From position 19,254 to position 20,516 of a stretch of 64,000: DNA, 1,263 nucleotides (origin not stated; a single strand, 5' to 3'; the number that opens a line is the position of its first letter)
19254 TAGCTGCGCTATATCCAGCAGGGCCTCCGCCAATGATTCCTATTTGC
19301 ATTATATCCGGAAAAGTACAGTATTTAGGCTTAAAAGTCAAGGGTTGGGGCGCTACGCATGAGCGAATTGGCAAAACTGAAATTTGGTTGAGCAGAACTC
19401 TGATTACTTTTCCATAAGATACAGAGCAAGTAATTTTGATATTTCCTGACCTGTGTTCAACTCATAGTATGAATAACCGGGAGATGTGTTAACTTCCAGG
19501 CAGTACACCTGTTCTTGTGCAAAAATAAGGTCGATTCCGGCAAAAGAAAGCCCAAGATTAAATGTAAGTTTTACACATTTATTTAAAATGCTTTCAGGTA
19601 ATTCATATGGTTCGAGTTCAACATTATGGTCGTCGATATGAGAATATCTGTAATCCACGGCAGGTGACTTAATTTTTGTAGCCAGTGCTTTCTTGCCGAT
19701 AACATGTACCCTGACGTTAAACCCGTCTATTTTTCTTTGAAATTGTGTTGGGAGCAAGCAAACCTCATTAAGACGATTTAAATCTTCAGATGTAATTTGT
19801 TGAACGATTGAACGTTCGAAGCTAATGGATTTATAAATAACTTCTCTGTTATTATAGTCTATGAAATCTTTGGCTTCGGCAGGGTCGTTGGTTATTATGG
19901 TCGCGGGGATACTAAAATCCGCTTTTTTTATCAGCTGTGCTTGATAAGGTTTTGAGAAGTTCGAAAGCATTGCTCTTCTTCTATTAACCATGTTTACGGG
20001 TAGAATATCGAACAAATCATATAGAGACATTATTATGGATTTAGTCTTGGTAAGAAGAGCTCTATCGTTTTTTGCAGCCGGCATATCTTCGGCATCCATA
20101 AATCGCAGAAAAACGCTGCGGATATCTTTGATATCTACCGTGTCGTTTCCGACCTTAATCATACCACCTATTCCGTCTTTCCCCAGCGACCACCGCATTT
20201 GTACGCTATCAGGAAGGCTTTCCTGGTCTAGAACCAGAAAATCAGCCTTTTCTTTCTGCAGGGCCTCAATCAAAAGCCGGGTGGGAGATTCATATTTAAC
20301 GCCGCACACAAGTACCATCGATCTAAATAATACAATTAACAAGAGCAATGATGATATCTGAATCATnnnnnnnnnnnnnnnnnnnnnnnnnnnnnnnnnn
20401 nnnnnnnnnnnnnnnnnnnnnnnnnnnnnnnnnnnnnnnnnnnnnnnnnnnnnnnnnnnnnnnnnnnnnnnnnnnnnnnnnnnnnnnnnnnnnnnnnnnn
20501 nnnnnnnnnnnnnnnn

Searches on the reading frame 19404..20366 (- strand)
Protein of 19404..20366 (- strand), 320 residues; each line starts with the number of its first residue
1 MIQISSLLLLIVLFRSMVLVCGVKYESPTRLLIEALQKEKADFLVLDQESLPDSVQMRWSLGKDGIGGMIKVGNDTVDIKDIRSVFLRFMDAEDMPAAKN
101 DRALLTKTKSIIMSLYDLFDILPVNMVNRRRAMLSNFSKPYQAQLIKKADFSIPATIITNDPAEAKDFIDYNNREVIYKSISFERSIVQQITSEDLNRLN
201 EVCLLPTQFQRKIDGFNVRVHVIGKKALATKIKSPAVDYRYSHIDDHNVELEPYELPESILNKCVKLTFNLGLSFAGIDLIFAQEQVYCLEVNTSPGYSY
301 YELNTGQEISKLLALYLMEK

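Call 3: search_protein_families(library=pfam, proteins=[window:19404-20366:-], max_evalue=1)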
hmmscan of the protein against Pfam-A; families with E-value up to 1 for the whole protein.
window:19404-20366:- (320 aa): 4 families
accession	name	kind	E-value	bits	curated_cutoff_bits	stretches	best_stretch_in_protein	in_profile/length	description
PF08443.16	RimK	-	5e-10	39.7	21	1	143-314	8-185/188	RimK-like ATP-grasp domain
PF02655.19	ATP-grasp_3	-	0.0054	17.3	23.2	1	201-294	62-155/160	ATP-grasp domain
PF21068.3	ATPgraspMvdD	-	0.014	15.9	27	1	31-92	16-78/121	MvdD pre-ATP grasp domain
PF14397.11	ATPgrasp_ST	-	0.04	13.5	31.4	1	261-311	219-271/278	Sugar-transfer associated ATP-grasp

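Call 4: search_protein_families(library=ncbifam, proteins=[window:19404-20366:-], max_evalue=1)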
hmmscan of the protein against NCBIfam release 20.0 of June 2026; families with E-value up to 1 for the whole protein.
window:19404-20366:- (320 aa): 15 families
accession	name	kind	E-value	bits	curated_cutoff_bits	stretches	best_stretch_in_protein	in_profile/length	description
TIGR04187.1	GRASP_SAV_5884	subfamily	4.7e-40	137.7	350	1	18-317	2-311/312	ATP-grasp ribosomal peptide maturase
TIGR04184.1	ATPgraspMvdD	equivalog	3.7e-26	92.1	475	1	30-317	14-319/321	MvdD family ATP-grasp ribosomal peptide maturase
TIGR04185.1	ATPgraspMvdC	equivalog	3.7e-24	85.4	425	1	32-317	16-316/318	MvdC family ATP-grasp ribosomal peptide maturase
TIGR00768.1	rimK_fam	subfamily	5.8e-13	48.8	143.4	1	114-315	63-274/276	RimK family alpha-L-glutamate ligase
NF040720.1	MptN_Meth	equivalog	1.7e-10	40.4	350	1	123-299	86-272/291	tetrahydromethanopterin:alpha-L-glutamate ligase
TIGR04192.1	GRASP_w_spasm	equivalog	1.9e-08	34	230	1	19-305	2-306/318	grasp-with-spasm system ATP-grasp peptide maturase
NF007764.0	PRK10446.1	equivalog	3.8e-06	26.4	331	1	120-314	81-283/300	30S ribosomal protein S6--L-glutamate ligase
TIGR02144.1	LysX_arch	equivalog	7.1e-05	22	275.6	1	119-319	68-277/281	lysine biosynthesis protein LysX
NF002378.0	PRK01372.1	subfamily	0.0001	21.1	243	1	212-298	178-273/305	D-alanine--D-alanine ligase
TIGR04443.1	F420_CofF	equivalog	0.001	18.2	300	1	138-313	92-278/283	coenzyme gamma-F420-2:alpha-L-glutamate ligase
NF040722.1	MfnD_Meth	equivalog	0.0079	15.7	400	1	254-313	207-268/288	tyramine--L-glutamate ligase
NF009960.0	PRK13427.1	equivalog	0.017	14.6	432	1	212-263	108-160/289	F0F1 ATP synthase subunit gamma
TIGR01205.1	D_ala_D_alaTIGR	subfamily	0.026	13.5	245.65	1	263-298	252-289/318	D-alanine--D-alanine ligase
NF011169.0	PRK14571.1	equivalog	0.062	12.6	404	1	259-298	227-267/300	D-alanyl-alanine synthetase A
NF005315.0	PRK06849.1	equivalog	0.11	11.4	406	1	142-221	120-202/389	hypothetical protein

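Call 51: search_solved_structures(query=window:19404-20366:-, max_evalue=0.001, show_alignments=1)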
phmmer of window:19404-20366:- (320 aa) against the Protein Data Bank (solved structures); distinct sequences matched with E-value up to 0.001: 10.
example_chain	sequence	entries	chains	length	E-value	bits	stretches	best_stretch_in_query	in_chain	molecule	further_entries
7drm_A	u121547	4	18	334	1.3e-13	54.3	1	102-303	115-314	ATP-grasp domain-containing protein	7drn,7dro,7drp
7mgv_A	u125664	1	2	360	3.2e-12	49.7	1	137-317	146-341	CdnC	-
5ig9_A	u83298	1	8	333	5.3e-12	49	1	31-303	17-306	ATP grasp ligase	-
7m4s_A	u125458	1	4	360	7.3e-12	48.5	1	34-317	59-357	AMdnB protein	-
9bou_A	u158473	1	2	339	2.8e-10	43.3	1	36-317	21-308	MvdD-like pre-ATP grasp domain-containing protein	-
5ig8_A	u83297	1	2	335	8e-10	41.8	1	32-317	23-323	ATP grasp ligase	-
7qyr_A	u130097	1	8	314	8.9e-07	31.8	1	119-318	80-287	Probable alpha-L-glutamate ligase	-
7qys_A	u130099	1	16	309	1.9e-06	30.7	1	119-317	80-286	Probable alpha-L-glutamate ligase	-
5zct_A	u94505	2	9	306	0.00012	24.9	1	125-311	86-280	Ribosomal protein S6--L-glutamate ligase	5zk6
4iwx_A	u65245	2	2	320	0.00013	24.7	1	125-311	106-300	Ribosomal protein S6 modification protein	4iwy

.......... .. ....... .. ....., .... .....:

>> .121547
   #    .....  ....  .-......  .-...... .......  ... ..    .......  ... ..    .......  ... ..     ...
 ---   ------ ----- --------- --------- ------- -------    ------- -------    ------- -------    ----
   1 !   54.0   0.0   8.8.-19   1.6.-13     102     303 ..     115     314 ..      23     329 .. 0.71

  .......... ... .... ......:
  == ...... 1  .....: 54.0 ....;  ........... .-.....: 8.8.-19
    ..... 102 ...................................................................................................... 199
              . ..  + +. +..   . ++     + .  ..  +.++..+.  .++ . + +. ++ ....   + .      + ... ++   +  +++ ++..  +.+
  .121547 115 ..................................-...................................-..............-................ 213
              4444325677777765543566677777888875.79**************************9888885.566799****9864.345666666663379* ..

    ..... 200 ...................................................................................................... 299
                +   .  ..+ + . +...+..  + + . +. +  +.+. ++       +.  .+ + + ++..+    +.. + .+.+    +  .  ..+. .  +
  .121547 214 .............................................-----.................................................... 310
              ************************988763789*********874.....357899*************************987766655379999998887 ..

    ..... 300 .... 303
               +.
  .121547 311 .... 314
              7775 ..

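Call 58: search_protein_families(library=padloc, proteins=[window:19404-20366:-], max_evalue=0.1)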
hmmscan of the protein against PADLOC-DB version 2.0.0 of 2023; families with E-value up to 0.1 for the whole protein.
window:19404-20366:- (320 aa): 1 family
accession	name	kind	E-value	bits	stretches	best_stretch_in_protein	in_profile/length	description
PDLC00779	Cyclase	-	0.0069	13.7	1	90-153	77-138/345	oligonucleotide-cyclase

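Call 71: find_homologous_proteins(query=window:19404-20366:-, max_evalue=1e-10)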
Query window:19404-20366:- (320 aa): 3676 proteins with E <= 1e-10 among 6183 candidates; the best 120 are listed.
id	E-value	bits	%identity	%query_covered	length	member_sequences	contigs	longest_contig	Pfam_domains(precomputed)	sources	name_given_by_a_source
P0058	1.2e-205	699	100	100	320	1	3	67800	PF08443.17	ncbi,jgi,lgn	-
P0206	1.0e-147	509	74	94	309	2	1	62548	PF08443.17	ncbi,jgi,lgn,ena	ncbi:MAG: hypothetical protein P8Y30_02260 [candidate division WOR-3 bacterium]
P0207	4.9e-147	507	74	94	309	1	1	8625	PF08443.17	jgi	jgi:glutathione synthase/RimK-type ligase-like ATP-grasp enzyme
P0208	8.8e-110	385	60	94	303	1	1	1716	PF08443.17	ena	-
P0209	2.8e-99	350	53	94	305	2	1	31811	PF08443.17,PF02655.20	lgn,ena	-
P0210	3.0e-99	350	53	95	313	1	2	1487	PF08443.17,PF02655.20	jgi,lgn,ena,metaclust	metaclust:\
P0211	7.7e-98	346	53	95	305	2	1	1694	PF08443.17,PF02655.20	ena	-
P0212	1.1e-97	345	55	93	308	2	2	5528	PF08443.17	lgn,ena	-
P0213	4.7e-97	343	53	93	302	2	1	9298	PF08443.17,PF02655.20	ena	-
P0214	7.3e-96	339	53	95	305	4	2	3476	PF08443.17,PF02655.20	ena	-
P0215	7.4e-96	339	53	93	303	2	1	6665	PF14398.12,PF08443.17,PF02655.20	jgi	-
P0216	7.7e-95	336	53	91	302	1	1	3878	PF08443.17,PF02655.20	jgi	-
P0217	1.5e-91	325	52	95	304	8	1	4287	PF08443.17,PF02655.20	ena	-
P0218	2.7e-91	324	52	91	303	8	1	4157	PF08443.17,PF02655.20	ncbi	-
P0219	1.5e-90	322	52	94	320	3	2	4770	PF08443.17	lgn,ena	-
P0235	8.4e-86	306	49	93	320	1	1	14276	-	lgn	-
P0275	8.4e-70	254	44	94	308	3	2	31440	PF08443.17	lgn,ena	-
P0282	9.2e-68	247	41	94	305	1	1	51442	PF08443.17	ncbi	-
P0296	9.0e-66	240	43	94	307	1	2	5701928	PF08443.17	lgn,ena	-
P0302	1.5e-65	240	43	94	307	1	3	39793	PF08443.17,PF02655.20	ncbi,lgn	-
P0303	1.6e-65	240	44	94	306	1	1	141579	PF08443.17,PF02655.20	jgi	jgi:glutathione synthase/RimK-type ligase-like ATP-grasp enzyme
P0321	9.4e-65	237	42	94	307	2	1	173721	PF08443.17,PF02655.20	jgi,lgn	jgi:glutathione synthase/RimK-type ligase-like ATP-grasp enzyme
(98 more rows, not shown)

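Call 72: find_encoding_contigs(protein=P0296, flank=6000, max_places=2)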
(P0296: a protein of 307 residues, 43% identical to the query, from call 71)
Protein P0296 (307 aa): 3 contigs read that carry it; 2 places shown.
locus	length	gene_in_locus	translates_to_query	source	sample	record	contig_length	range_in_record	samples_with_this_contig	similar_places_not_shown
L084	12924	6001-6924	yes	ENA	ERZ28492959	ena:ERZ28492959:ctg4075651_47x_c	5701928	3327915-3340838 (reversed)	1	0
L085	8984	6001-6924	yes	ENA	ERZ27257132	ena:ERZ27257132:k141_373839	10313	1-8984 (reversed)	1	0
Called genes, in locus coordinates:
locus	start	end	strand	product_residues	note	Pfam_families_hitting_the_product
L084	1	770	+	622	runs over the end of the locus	PF05157:MshEN, PF00437:T2SSE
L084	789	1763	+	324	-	-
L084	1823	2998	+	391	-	PF00437:T2SSE, PF13604:AAA_30 (faint)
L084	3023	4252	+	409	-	PF28597:T2SSF_N (weak), PF00482:T2SSF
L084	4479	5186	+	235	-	-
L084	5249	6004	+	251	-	-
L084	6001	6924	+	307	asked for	PF08443:RimK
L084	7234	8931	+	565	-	PF00989:PAS, PF13188:PAS_8 (faint), PF08447:PAS_3, PF08448:PAS_4, PF13426:PAS_9, PF00512:HisKA, PF02518:HATPase_c, PF00072:Response_reg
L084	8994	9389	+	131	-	PF03551:PadR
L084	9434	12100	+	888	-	PF12704:MacB_PCD, PF02687:FtsX, PF12704:MacB_PCD, PF02687:FtsX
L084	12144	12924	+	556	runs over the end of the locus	PF25323:6TM_PilS, PF00989:PAS, PF08448:PAS_4, PF13426:PAS_9, PF00512:HisKA, PF02518:HATPase_c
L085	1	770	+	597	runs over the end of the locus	PF05157:MshEN, PF00437:T2SSE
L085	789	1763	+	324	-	-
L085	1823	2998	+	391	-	PF00437:T2SSE, PF13604:AAA_30 (faint)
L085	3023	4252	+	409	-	PF28597:T2SSF_N (weak), PF00482:T2SSF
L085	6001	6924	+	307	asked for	PF08443:RimK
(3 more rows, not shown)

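Call 73: find_encoding_contigs(protein=P0321, flank=6000, max_places=1)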
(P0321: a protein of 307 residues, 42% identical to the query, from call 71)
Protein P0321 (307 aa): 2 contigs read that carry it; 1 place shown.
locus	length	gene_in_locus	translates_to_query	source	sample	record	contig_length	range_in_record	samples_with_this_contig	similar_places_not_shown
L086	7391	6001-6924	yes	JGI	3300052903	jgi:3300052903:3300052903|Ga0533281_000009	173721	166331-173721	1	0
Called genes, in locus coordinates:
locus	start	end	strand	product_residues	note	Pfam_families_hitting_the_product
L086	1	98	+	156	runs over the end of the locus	-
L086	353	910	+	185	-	PF12867:DinB_2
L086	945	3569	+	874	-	PF17900:Peptidase_M1_N, PF01433:Peptidase_M1, PF13646:HEAT_2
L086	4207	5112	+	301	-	-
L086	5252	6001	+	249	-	-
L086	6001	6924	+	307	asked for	PF02655:ATP-grasp_3, PF08443:RimK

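Call 74: find_encoding_contigs(protein=P0206, flank=6000, max_places=1)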
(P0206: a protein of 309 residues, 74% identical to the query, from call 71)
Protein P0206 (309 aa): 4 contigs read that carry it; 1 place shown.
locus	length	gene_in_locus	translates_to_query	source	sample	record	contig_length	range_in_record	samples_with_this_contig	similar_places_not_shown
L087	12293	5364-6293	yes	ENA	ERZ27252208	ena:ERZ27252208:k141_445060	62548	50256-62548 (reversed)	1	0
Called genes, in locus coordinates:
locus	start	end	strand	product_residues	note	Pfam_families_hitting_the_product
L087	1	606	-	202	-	?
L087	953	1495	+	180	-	-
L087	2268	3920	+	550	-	-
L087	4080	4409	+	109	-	-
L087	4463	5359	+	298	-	-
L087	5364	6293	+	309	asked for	PF08443:RimK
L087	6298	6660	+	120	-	-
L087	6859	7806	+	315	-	PF00930:DPPIV_N (faint), PF07676:PD40 (weak), PF26549:Tricorn_N (weak), PF26550:Tricorn_2nd, PF26549:Tricorn_N, PF07676:PD40 (weak)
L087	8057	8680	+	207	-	PF13505:OMP_b-brl (weak)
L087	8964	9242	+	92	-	PF05015:HigB-like_toxin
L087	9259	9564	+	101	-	PF13560:HTH_31 (weak), PF01381:HTH_3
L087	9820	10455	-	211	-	-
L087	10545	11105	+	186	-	-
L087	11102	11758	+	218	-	PF07963:N_methyl (weak)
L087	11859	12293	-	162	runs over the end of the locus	PF00210:Ferritin, PF02915:Rubrerythrin (weak)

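Call 78: find_encoding_contigs(protein=P0282, flank=5000, max_places=1)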
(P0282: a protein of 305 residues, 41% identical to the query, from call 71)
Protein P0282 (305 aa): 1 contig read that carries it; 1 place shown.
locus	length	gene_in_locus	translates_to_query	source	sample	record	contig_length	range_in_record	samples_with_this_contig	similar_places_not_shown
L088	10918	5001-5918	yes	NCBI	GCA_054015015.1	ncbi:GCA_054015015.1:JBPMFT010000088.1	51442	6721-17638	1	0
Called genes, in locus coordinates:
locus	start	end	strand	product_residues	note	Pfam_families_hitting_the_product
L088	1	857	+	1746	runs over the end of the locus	PF00069:Pkinase, PF07714:PK_Tyr_Ser-Thr, PF13191:AAA_16, PF13401:AAA_22 (weak), PF01590:GAF, PF13185:GAF_2, PF00512:HisKA, PF02518:HATPase_c, +1 more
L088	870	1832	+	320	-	PF00487:FA_desaturase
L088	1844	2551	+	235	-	-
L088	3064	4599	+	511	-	PF05175:MTS (weak), PF07669:Eco57I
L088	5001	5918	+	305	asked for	PF08443:RimK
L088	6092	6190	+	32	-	-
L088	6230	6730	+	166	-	PF02896:PEP-utilizers_C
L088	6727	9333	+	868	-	PF00690:Cation_ATPase_N, PF00122:E1-E2_ATPase, PF00702:Hydrolase, PF08282:Hydrolase_3 (faint), PF00702:Hydrolase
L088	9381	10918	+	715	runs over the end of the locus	PF00753:Lactamase_B, PF16661:Lactamase_B_6, PF23023:Anti-Pycsar_Apyc1 (faint), PF12706:Lactamase_B_2, PF10996:Beta-Casp, PF07521:RMMBL, PF18306:LDcluster4, PF03641:Lysine_decarbox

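Call 79: find_encoding_contigs(protein=P0275, flank=5000, max_places=1)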
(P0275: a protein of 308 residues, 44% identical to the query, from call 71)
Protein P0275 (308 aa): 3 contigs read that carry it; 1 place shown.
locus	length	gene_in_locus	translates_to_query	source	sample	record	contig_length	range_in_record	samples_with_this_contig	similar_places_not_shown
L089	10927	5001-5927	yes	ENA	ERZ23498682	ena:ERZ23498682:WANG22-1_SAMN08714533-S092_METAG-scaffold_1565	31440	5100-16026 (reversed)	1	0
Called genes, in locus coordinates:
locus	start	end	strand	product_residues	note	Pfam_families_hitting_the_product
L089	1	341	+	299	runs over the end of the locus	PF01223:Endonuclease_NS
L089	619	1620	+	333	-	PF04613:LpxD, PF21711:DCTN5 (faint), PF25084:LbH_EIF2B, PF25087:GMPPB_C, PF14602:Hexapep_2 (faint), PF00132:Hexapep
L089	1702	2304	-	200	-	PF01370:Epimerase, PF13460:NAD_binding_10 (weak)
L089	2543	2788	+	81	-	-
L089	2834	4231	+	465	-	-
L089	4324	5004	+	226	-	-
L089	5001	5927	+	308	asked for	PF08443:RimK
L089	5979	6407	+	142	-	PF06841:Phage_T4_gp19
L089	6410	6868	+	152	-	PF06841:Phage_T4_gp19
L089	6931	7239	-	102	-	-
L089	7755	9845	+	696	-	-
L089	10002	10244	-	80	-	-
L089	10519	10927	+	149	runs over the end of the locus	PF00226:DnaJ (weak), PF13619:KTSC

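Call 80: find_encoding_contigs(protein=P0303, flank=5000, max_places=1)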
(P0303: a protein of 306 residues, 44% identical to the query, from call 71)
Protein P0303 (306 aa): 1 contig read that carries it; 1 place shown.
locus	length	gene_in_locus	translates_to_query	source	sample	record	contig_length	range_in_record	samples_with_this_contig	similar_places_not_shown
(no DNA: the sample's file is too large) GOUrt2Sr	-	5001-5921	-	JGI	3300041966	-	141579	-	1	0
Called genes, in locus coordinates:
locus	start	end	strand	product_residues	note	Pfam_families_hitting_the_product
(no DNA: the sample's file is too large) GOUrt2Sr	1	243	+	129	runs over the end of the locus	-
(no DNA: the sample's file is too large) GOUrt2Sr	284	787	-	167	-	-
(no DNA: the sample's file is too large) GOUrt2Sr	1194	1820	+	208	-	PF01183:Glyco_hydro_25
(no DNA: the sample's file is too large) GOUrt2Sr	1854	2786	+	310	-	-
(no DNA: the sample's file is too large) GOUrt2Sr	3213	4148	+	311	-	-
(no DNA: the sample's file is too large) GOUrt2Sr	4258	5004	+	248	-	-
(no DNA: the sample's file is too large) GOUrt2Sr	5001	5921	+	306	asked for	PF02655:ATP-grasp_3 (faint), PF08443:RimK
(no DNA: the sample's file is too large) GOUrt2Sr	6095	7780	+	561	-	PF25323:6TM_PilS, PF00989:PAS, PF08448:PAS_4, PF13426:PAS_9, PF00512:HisKA, PF02518:HATPase_c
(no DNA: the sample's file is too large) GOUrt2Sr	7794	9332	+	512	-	PF00072:Response_reg, PF00158:Sigma54_activat, PF13191:AAA_16 (weak), PF14532:Sigma54_activ_2, PF00004:AAA, PF07728:AAA_5, PF25601:AAA_lid_14, PF02954:HTH_8 (weak), +1 more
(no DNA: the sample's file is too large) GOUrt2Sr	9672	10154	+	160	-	PF07963:N_methyl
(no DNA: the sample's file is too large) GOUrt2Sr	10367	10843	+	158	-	PF07963:N_methyl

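Call 83: search_protein_families(library=pfam, proteins=[L089:2834-4231:+, L084:4479-5186:+, L086:4207-5112:+, L084:5249-6004:+, L089:4324-5004:+, L087:6298-6660:+], max_evalue=0.1)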
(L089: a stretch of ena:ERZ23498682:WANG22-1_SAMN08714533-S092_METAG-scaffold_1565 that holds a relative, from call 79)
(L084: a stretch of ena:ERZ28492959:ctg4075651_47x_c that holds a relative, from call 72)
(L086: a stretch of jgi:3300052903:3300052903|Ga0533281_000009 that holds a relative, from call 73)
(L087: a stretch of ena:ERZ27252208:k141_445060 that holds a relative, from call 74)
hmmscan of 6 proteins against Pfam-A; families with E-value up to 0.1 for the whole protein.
L089:2834-4231:+ (465 aa): 3 families
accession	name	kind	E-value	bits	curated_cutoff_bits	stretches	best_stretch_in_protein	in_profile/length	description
PF25608.1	NAL1_N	-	0.0026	17.9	27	1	26-69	26-71/80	NARROW LEAF 1 N-terminal domain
PF05579.19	Peptidase_S32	-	0.0045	16.7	24.7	1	267-299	204-236/297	Equine arteritis virus serine endopeptidase S32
PF13365.12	Trypsin_2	-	0.033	15.4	27.6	1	129-287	10-144/144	Trypsin-like peptidase domain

L084:4479-5186:+ (235 aa): 0 families

L086:4207-5112:+ (301 aa): 0 families

L084:5249-6004:+ (251 aa): 0 families

L089:4324-5004:+ (226 aa): 0 families

L087:6298-6660:+ (120 aa): 0 families

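Call 84: find_encoding_contigs(protein=P0235, flank=5000, max_places=1)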
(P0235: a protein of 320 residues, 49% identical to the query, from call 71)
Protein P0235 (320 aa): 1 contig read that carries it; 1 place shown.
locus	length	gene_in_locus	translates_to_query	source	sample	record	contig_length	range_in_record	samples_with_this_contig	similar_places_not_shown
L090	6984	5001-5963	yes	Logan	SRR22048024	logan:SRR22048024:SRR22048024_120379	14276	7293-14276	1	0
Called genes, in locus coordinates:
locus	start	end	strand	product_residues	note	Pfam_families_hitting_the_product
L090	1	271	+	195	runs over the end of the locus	-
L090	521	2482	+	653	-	PF12836:HHH_3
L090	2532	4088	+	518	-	-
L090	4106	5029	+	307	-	PF21068:ATPgraspMvdD (faint)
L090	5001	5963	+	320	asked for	-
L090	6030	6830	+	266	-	PF00149:Metallophos, PF12850:Metallophos_2 (faint)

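Call 85: find_encoding_contigs(protein=P0302, flank=5000, max_places=1)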
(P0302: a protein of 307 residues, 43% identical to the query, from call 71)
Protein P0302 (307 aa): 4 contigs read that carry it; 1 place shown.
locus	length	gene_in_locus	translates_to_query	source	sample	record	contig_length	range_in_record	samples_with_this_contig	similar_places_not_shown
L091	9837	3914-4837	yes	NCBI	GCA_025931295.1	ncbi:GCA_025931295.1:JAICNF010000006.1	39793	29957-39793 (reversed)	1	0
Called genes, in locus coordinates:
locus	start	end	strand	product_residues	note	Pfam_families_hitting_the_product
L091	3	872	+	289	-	?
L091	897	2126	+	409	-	PF28597:T2SSF_N (weak), PF00482:T2SSF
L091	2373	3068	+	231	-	-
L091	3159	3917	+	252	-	-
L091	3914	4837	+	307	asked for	PF02655:ATP-grasp_3 (weak), PF08443:RimK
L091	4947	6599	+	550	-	PF00989:PAS, PF13188:PAS_8 (faint), PF08448:PAS_4, PF13426:PAS_9, PF08447:PAS_3, PF00512:HisKA, PF02518:HATPase_c, PF00072:Response_reg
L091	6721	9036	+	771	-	PF03160:Calx-beta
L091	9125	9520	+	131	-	PF03551:PadR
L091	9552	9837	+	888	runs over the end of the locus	PF12704:MacB_PCD, PF02687:FtsX, PF12704:MacB_PCD, PF02687:FtsX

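Call 87: find_related_loci(query=A3, collection=metagenome_contigs, flank=6000)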
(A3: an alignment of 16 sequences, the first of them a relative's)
Query A3 (308 aa) in metagenome_contigs; peptide patterns used: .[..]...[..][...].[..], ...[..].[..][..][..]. (x = any residue, [..] = any of these).
600 stretches matched a pattern (row limit reached: there are more); 562 encode a relative of the query (tblastn E <= 1e-3); the best 80 are kept; 80 distinct loci.
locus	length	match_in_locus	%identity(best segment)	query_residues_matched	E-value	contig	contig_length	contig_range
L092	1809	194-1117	97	1-308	0e+0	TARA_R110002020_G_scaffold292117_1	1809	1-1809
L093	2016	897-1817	50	5-307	5e-107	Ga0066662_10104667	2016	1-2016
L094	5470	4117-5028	48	5-304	2e-100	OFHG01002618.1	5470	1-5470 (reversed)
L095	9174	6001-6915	48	3-304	2e-96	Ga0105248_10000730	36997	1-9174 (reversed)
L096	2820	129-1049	48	6-308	3e-97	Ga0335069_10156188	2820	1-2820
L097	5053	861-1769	49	5-304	1e-94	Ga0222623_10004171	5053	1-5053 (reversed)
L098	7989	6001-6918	46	6-307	2e-93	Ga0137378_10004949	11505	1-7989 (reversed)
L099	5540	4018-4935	46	5-306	1e-92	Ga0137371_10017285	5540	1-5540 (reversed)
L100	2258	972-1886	46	3-304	5e-96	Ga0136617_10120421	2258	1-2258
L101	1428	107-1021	47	5-304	5e-99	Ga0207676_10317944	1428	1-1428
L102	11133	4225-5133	46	5-304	9e-92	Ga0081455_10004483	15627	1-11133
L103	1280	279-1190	46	5-304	6e-99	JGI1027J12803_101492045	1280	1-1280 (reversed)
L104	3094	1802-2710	49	5-304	3e-92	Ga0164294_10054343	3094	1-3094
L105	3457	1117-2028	46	5-304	6e-92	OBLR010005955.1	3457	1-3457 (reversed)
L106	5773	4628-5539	47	5-304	1e-90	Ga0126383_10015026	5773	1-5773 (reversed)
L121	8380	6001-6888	48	5-296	4e-88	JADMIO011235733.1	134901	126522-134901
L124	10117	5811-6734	45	5-308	3e-87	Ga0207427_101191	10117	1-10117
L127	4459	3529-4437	46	5-304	4e-87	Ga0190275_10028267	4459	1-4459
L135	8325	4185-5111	44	2-306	4e-86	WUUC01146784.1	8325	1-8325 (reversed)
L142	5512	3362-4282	43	1-304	3e-84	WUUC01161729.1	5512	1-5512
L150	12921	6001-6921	41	6-308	7e-83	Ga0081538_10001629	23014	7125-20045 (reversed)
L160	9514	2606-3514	44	5-303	9e-82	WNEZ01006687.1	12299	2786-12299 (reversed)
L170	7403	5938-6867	43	5-308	3e-81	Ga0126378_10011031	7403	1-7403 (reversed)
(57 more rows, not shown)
